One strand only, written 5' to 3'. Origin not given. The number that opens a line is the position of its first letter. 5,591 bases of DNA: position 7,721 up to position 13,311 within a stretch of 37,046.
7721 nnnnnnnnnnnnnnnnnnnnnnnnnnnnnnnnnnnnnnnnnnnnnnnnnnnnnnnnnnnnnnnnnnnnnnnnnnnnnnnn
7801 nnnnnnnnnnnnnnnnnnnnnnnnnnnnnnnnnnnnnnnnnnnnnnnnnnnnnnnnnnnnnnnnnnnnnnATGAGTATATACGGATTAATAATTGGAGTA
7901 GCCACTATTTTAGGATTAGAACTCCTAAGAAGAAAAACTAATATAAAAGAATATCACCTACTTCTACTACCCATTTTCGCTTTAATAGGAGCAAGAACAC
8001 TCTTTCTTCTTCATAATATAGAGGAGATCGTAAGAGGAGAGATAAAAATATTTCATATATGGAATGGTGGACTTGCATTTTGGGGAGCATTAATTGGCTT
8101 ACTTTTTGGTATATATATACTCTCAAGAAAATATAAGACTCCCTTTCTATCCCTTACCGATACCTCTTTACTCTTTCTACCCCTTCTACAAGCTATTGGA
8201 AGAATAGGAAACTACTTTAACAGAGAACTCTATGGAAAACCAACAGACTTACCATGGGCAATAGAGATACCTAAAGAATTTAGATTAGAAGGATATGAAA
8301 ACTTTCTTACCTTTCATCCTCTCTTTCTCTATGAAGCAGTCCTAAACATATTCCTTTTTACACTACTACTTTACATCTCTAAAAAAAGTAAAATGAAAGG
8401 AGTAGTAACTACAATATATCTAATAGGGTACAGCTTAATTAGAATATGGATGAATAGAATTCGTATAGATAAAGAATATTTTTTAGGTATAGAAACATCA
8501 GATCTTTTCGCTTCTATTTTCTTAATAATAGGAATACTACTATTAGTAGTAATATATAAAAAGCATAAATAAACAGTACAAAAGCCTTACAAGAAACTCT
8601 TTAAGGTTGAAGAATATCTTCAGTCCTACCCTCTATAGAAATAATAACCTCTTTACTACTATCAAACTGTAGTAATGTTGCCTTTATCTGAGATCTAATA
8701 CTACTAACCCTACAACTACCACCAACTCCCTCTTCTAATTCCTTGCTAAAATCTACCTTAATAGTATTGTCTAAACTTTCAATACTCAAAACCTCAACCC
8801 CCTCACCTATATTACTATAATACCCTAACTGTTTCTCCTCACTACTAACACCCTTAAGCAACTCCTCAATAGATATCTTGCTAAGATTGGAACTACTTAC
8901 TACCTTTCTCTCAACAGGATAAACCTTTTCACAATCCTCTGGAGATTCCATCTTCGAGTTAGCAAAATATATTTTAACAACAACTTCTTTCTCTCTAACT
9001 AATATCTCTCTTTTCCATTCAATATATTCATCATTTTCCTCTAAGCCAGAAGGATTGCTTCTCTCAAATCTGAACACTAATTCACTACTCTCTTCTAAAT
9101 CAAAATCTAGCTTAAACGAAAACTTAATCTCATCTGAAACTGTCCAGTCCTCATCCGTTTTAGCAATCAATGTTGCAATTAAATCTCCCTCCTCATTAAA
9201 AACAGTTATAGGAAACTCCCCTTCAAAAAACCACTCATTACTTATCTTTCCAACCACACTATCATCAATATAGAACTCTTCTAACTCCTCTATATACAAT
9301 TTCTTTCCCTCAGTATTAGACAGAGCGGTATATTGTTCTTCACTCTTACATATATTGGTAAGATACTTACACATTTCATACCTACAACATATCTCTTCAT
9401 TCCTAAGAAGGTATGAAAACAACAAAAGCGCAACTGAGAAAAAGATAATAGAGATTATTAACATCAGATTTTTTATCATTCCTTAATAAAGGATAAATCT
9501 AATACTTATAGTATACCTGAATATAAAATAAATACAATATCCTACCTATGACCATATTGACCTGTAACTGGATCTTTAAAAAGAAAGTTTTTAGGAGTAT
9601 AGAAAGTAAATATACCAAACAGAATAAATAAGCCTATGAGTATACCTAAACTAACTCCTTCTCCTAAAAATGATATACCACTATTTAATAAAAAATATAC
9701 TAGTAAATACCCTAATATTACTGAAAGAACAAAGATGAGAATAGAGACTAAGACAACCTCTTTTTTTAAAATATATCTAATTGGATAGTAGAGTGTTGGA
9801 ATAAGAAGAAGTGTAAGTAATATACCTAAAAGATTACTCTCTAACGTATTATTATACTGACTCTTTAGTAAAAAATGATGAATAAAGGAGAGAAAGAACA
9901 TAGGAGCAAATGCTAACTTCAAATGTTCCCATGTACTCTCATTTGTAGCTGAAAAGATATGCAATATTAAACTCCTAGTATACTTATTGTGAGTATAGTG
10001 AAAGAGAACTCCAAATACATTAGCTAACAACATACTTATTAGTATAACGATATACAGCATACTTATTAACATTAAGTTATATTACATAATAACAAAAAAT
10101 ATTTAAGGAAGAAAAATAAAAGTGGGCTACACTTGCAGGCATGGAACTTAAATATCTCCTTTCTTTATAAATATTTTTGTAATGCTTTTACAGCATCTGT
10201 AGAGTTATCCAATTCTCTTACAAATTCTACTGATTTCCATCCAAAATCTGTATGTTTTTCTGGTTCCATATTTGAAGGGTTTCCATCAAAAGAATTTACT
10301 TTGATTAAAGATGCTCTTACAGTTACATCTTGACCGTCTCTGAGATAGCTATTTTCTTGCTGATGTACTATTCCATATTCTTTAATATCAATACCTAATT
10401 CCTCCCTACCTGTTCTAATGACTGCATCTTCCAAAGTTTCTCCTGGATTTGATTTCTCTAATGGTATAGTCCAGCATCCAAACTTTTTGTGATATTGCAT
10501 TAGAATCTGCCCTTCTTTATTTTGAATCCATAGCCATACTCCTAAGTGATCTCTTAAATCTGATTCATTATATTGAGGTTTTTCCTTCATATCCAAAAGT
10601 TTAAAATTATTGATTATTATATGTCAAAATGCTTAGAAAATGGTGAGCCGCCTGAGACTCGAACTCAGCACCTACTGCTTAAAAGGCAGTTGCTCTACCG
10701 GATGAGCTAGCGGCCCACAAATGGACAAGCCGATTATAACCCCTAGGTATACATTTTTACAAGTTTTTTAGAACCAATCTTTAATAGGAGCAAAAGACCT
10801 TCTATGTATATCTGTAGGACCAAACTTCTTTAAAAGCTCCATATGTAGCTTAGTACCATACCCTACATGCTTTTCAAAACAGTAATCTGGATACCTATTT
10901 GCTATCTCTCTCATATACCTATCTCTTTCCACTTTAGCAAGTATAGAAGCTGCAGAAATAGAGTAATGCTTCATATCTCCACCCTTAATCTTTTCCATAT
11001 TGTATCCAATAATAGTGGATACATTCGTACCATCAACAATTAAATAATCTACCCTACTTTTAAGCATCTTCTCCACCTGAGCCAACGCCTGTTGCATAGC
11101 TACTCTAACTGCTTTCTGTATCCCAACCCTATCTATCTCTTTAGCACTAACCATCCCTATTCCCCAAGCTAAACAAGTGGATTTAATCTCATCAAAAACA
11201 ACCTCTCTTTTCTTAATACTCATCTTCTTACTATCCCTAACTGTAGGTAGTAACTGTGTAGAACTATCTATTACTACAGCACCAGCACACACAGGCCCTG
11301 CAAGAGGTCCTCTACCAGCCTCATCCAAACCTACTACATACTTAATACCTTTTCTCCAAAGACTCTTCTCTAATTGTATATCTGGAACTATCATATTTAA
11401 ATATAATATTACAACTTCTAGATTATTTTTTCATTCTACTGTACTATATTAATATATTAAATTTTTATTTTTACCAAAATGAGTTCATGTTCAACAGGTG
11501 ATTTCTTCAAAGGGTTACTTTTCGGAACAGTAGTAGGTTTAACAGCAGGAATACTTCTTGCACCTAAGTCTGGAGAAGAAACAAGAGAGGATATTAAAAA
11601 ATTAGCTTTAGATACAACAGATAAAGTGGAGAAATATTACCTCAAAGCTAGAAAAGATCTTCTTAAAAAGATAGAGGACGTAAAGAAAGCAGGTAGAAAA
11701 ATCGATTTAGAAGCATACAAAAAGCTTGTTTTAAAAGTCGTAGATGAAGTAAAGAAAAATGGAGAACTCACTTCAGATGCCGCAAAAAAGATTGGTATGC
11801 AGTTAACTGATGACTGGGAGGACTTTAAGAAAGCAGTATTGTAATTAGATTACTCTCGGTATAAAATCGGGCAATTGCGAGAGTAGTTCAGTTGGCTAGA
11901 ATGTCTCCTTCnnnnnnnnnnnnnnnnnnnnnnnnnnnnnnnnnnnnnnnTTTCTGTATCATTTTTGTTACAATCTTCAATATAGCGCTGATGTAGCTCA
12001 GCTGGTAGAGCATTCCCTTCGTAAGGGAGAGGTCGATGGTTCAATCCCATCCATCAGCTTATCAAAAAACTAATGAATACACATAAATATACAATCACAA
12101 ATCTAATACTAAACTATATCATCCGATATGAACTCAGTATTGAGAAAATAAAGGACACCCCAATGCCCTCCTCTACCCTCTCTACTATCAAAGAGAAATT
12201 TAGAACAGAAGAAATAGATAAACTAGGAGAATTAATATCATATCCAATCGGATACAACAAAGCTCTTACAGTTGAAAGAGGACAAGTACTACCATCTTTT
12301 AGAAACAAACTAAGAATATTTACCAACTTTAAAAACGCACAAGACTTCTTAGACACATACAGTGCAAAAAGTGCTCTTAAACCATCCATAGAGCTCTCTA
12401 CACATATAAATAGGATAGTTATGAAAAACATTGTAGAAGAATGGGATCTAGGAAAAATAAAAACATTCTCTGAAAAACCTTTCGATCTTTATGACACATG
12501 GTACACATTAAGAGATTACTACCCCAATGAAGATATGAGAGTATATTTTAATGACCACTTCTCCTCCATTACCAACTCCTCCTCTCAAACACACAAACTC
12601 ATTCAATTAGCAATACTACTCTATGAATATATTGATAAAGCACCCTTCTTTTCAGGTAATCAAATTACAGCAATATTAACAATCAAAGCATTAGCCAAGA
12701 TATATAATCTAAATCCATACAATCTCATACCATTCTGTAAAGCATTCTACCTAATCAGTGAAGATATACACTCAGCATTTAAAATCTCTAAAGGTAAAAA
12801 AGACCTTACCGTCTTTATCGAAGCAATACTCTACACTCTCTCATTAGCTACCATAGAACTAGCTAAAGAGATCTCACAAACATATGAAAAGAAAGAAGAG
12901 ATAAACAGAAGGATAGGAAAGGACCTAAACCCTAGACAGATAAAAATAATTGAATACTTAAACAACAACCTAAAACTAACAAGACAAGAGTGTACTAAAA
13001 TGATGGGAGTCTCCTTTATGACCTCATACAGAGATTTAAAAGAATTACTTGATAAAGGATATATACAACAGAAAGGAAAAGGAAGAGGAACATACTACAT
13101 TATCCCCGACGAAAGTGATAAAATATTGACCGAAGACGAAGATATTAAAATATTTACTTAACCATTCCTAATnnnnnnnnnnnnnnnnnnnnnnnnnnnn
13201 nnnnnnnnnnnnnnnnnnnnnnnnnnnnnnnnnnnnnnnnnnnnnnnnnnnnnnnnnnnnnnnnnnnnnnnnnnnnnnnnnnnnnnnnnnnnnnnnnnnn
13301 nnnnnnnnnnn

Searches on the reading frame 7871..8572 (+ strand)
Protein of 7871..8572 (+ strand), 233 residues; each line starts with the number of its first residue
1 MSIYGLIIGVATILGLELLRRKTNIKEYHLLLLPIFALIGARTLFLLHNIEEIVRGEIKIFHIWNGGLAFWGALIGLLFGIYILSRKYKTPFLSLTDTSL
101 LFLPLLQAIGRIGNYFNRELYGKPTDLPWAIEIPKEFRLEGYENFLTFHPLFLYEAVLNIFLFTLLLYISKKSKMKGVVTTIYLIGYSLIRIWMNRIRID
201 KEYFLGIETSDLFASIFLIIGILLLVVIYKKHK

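Call 51: search_protein_families(library=pfam, max_evalue=0.001, proteins=[window:7871-8572:+])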
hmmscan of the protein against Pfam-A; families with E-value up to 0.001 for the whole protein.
window:7871-8572:+ (233 aa): 1 family
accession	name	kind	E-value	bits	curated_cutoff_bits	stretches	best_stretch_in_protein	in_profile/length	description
PF01790.23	LGT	-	3.2e-50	171.1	24.9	1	3-226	13-239/240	Prolipoprotein diacylglyceryl transferase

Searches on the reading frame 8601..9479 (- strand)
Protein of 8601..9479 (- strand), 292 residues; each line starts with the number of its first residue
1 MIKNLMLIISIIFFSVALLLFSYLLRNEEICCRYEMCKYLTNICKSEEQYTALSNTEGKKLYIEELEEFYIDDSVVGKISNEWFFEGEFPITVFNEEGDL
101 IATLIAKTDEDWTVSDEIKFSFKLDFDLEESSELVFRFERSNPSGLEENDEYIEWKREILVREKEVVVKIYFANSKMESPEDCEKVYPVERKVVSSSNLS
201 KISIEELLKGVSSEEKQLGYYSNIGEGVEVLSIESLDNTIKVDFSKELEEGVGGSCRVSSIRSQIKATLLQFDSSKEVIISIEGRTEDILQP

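Call 51: search_protein_families(library=pfam, max_evalue=0.001, proteins=[window:8601-9479:-])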
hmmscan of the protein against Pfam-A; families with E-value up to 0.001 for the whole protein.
window:8601-9479:- (292 aa): 1 family
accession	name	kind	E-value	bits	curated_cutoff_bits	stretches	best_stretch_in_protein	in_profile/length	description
PF10646.14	Germane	-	1.5e-14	55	23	1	169-286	1-115/117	Sporulation and spore germination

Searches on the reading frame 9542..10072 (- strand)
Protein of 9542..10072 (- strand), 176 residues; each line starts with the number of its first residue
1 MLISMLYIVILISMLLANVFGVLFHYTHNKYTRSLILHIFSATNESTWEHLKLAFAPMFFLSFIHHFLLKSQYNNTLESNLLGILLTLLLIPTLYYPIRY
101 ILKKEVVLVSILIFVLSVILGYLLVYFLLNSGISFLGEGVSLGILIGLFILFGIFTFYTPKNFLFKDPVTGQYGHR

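Call 51: search_protein_families(library=pfam, max_evalue=0.001, proteins=[window:9542-10072:-])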
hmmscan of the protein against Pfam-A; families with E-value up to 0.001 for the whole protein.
window:9542-10072:- (176 aa): 1 family
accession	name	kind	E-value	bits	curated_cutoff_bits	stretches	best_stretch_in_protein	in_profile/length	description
PF20122.4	DUF6512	-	8.7e-21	75.2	26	1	10-174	13-180/181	Family of unknown function (DUF6512)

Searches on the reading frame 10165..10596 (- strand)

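Call 50: search_protein_families(library=pfam, max_evalue=0.001, proteins=[window:10165-10596:-])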
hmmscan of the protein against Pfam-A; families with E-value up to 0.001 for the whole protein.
window:10165-10596:- (143 aa): 1 family
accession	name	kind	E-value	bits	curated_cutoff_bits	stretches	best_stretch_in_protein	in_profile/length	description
PF00293.34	NUDIX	-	8.5e-11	42.4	21.1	1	17-126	3-118/134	NUDIX domain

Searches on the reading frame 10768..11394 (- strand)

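Call 50: search_protein_families(library=pfam, max_evalue=0.001, proteins=[window:10768-11394:-])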
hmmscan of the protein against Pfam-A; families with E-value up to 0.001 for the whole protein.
window:10768-11394:- (208 aa): 1 family
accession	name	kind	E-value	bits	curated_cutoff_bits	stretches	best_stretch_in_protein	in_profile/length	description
PF01351.25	RNase_HII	-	4.4e-34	118.6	25.8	1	21-202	1-197/199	Ribonuclease HII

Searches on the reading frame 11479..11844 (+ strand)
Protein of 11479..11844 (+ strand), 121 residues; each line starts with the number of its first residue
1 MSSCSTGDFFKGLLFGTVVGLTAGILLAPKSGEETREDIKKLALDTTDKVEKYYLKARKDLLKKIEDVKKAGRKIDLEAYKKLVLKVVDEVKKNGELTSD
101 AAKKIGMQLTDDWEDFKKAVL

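Call 50: search_protein_families(library=pfam, max_evalue=0.001, proteins=[window:11479-11844:+])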
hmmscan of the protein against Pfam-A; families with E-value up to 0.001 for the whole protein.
window:11479-11844:+ (121 aa): 1 family
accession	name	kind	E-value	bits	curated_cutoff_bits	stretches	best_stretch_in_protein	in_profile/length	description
PF12732.12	YtxH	-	3e-16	60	37.5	1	10-92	1-67/71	YtxH-like protein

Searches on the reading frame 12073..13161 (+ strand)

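Call 50: search_protein_families(library=pfam, max_evalue=0.001, proteins=[window:12073-13161:+])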
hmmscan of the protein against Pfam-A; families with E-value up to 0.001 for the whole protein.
window:12073-13161:+ (362 aa): 1 family
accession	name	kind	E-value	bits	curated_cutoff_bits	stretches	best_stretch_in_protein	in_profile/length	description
PF08220.18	HTH_DeoR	-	0.00011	22.3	21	1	288-332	1-45/57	DeoR-like helix-turn-helix domain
